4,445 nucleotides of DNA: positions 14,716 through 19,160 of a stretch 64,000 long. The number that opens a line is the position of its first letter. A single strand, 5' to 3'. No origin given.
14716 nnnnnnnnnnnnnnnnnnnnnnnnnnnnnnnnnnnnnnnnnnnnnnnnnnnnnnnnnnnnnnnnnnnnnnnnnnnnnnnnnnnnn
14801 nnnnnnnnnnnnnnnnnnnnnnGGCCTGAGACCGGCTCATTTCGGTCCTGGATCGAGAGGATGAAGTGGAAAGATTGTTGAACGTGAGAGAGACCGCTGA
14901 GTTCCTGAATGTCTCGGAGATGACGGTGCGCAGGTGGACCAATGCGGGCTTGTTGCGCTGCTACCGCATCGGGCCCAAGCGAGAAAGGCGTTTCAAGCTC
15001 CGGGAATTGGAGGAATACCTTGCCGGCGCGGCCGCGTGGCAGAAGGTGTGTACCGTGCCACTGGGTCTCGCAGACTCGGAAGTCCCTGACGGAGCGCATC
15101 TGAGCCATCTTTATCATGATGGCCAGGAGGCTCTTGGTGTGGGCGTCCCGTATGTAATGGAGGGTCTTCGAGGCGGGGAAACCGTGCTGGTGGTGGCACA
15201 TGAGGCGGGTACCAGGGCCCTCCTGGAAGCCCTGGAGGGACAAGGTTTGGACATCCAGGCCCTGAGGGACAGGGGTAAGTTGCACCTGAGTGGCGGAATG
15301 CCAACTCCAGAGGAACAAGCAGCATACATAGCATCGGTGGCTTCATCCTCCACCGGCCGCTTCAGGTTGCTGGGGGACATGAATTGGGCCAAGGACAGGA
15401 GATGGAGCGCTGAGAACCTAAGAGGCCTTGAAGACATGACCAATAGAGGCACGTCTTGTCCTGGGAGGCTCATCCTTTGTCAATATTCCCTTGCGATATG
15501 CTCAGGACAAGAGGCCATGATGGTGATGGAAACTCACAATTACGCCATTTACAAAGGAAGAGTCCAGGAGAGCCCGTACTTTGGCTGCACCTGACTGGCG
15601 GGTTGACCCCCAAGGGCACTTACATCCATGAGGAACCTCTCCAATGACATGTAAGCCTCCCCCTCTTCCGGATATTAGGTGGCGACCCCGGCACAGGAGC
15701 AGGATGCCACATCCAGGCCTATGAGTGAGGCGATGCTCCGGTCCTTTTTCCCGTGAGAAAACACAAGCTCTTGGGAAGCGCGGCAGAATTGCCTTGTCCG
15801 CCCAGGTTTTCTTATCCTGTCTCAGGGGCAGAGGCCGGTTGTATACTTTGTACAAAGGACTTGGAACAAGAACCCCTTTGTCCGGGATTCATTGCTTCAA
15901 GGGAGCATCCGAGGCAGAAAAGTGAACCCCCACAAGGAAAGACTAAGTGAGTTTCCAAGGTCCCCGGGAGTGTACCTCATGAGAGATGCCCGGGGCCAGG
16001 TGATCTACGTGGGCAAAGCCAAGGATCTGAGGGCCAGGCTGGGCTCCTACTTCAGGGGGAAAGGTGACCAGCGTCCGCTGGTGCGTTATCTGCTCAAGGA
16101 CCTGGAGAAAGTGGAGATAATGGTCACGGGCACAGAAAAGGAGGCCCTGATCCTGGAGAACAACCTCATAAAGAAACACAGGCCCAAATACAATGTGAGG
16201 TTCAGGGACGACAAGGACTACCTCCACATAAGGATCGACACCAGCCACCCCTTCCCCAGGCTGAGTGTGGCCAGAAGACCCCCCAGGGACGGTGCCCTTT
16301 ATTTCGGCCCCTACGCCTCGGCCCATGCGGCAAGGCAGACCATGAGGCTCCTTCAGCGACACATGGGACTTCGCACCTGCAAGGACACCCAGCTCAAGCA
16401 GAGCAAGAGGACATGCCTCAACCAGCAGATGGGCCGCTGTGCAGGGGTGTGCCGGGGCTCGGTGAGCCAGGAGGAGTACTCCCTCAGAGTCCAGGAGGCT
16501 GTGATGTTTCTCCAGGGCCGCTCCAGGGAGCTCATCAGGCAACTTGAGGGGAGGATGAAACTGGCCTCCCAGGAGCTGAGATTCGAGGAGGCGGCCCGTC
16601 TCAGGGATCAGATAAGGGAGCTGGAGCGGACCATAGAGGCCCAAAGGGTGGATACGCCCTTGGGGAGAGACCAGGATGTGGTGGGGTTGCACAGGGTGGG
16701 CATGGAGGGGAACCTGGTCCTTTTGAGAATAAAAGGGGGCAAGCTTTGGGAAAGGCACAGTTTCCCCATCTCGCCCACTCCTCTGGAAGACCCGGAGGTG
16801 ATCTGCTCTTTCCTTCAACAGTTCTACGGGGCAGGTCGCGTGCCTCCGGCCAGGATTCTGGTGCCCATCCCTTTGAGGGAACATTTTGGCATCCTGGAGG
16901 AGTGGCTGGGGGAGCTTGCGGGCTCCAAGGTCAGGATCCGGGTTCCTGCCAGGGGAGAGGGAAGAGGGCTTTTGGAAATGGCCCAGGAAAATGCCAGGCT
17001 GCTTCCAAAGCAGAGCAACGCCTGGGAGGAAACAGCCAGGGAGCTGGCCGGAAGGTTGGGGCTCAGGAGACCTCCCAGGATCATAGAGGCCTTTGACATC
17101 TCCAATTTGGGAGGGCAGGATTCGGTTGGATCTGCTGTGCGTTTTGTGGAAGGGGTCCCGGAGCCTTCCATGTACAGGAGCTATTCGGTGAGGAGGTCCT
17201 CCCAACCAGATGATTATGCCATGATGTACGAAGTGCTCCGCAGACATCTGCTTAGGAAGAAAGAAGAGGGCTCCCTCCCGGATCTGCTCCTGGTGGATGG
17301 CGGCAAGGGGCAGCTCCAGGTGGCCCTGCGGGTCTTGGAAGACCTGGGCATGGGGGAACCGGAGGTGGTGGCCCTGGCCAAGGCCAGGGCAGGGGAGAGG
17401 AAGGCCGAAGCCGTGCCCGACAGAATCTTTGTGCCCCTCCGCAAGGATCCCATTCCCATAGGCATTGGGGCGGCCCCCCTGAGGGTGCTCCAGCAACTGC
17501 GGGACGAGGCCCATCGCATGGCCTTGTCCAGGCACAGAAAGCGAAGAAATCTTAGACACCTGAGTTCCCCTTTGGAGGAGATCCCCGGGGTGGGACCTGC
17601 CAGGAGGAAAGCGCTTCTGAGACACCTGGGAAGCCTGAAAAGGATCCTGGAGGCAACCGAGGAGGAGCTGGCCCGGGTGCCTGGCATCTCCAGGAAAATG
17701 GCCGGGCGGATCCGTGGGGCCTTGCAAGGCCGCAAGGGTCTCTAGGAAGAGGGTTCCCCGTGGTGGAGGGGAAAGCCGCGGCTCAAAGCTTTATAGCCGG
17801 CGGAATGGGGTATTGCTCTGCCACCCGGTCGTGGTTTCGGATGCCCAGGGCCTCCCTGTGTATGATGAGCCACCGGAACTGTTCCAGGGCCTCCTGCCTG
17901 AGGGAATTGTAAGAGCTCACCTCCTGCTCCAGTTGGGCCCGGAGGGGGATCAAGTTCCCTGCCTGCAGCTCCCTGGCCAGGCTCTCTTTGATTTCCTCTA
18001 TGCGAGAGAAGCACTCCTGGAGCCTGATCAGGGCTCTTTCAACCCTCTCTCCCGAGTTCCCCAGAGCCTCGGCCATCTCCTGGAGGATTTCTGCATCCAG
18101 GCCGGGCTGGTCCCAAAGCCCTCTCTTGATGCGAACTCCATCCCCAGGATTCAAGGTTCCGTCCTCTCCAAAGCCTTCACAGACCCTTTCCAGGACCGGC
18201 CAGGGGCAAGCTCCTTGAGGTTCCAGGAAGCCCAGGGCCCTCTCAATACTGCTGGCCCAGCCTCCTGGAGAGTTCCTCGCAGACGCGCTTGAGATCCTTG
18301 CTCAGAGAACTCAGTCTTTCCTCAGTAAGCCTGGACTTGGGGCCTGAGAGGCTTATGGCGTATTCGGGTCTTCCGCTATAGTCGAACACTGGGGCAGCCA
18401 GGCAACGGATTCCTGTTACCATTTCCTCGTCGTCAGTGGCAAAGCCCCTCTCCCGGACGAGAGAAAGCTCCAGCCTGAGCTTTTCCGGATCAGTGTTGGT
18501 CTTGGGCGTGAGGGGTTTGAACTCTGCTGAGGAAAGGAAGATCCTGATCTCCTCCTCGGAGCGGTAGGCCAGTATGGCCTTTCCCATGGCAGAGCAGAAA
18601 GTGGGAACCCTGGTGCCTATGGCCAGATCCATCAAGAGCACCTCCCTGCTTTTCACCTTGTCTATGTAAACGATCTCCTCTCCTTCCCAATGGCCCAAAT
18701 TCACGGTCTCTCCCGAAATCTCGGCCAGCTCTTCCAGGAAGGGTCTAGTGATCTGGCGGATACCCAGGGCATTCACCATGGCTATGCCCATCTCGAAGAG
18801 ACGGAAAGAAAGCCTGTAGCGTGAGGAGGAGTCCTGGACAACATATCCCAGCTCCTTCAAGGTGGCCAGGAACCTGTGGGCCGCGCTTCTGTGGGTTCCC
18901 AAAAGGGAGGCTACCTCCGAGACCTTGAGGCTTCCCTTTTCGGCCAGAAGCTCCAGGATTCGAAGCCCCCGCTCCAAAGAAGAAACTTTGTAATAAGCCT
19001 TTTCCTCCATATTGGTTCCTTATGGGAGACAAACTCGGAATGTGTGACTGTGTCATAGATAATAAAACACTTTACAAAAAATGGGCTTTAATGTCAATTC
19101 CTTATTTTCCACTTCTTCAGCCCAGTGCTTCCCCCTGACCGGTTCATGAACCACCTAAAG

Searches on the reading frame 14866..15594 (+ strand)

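Call 33: search_protein_families(library=ncbifam, proteins=[window:14866-15594:+], max_evalue=1e-8)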
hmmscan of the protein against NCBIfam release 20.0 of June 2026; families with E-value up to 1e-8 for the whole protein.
window:14866-15594:+ (242 aa): 2 families
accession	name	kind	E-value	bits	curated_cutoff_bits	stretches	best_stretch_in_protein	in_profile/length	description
NF041045.1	RsbA_anti_sig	subfamily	9.8e-13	48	210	1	78-238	3-161/303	anti-sigma factor RsbA family regulatory protein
TIGR01764.1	excise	domain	4.9e-10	39.6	28.8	1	5-53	2-48/49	excisionase family DNA-binding protein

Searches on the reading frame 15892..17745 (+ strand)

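Call 33: search_protein_families(library=ncbifam, proteins=[window:15892-17745:+], max_evalue=1e-8)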
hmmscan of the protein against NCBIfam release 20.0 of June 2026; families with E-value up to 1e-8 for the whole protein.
window:15892-17745:+ (617 aa): 14 families
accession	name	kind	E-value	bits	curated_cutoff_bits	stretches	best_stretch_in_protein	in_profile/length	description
TIGR00194.1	uvrC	equivalog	3.3e-157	524.6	285.45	1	15-592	2-574/574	excinuclease ABC subunit UvrC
NF011260.0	PRK14666.1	equivalog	1.8e-154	516.1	649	2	15-327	3-316/698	excinuclease ABC subunit C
NF001824.0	PRK00558.1-5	equivalog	1.1e-130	437.1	451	1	17-613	10-646/652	excinuclease ABC subunit UvrC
NF011263.0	PRK14669.1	equivalog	1.8e-119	400.1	1108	1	15-611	4-602/624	excinuclease ABC subunit C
NF011262.0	PRK14668.1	equivalog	1e-111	374.1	544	1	15-609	7-575/577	excinuclease ABC subunit C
NF011261.0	PRK14667.1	equivalog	5.7e-101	338.8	818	1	12-611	4-565/567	excinuclease ABC subunit C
NF011266.0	PRK14672.1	equivalog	2.1e-92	310.6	1504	2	22-349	19-335/691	excinuclease ABC subunit C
NF011264.0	PRK14670.1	equivalog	2.5e-89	300.2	1021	1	12-608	6-586/602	excinuclease ABC subunit C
NF005906.0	PRK07883.1-4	equivalog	3.4e-69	233.7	495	1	16-319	207-508/563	DEDD exonuclease domain-containing protein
NF005907.0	PRK07883.1-5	equivalog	3.2e-51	174.4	454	1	15-268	220-475/584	DEDD exonuclease domain-containing protein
NF005905.0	PRK07883.1-3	equivalog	3.6e-46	157.9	508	1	18-253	220-452/581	DEDD exonuclease domain-containing protein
NF005904.0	PRK07883.1-2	equivalog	4.8e-35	120.9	969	1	19-252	227-460/584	DEDD exonuclease domain-containing protein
NF005903.0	PRK07883.1-1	equivalog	4.8e-32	111.2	1038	1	20-285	244-504/642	DEDD exonuclease domain-containing protein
NF007833.0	PRK10545.1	equivalog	6.8e-23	81.2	367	1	15-207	25-213/289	excinuclease Cho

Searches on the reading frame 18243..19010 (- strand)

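Call 34: search_protein_families(library=ncbifam, proteins=[window:18243-19010:-], max_evalue=1e-8)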
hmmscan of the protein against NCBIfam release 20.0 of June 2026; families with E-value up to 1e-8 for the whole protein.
window:18243-19010:- (255 aa): 7 families
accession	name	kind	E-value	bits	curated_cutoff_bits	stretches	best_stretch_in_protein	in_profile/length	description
NF045644.1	TransRegBhcR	equivalog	1.9e-60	204.4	350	1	6-252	19-266/267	HTH-type transcriptional regulator BhcR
TIGR02431.1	pcaR_pcaU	subfamily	5e-55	186.5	284.75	1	9-235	5-231/248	beta-ketoadipate pathway transcriptional regulators, PcaR/PcaU/PobR family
NF011671.1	PRK15090.1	equivalog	7.1e-54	182.7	275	1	8-253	9-255/256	DNA-binding transcriptional regulator KdgR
NF008601.2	PRK11569.1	equivalog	9.3e-44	149.6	380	1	6-250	23-271/276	glyoxylate bypass operon transcriptional repressor IclR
NF007548.0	PRK10163.1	equivalog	1.1e-38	133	406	1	8-252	20-266/271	HTH-type transcriptional repressor AllR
NF007339.0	PRK09834.1-1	equivalog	1.2e-17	64.1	299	1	9-245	20-260/271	DNA-binding transcriptional regulator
NF007341.0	PRK09834.1-3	equivalog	4.7e-13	48.9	269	1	5-158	3-160/274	DNA-binding transcriptional regulator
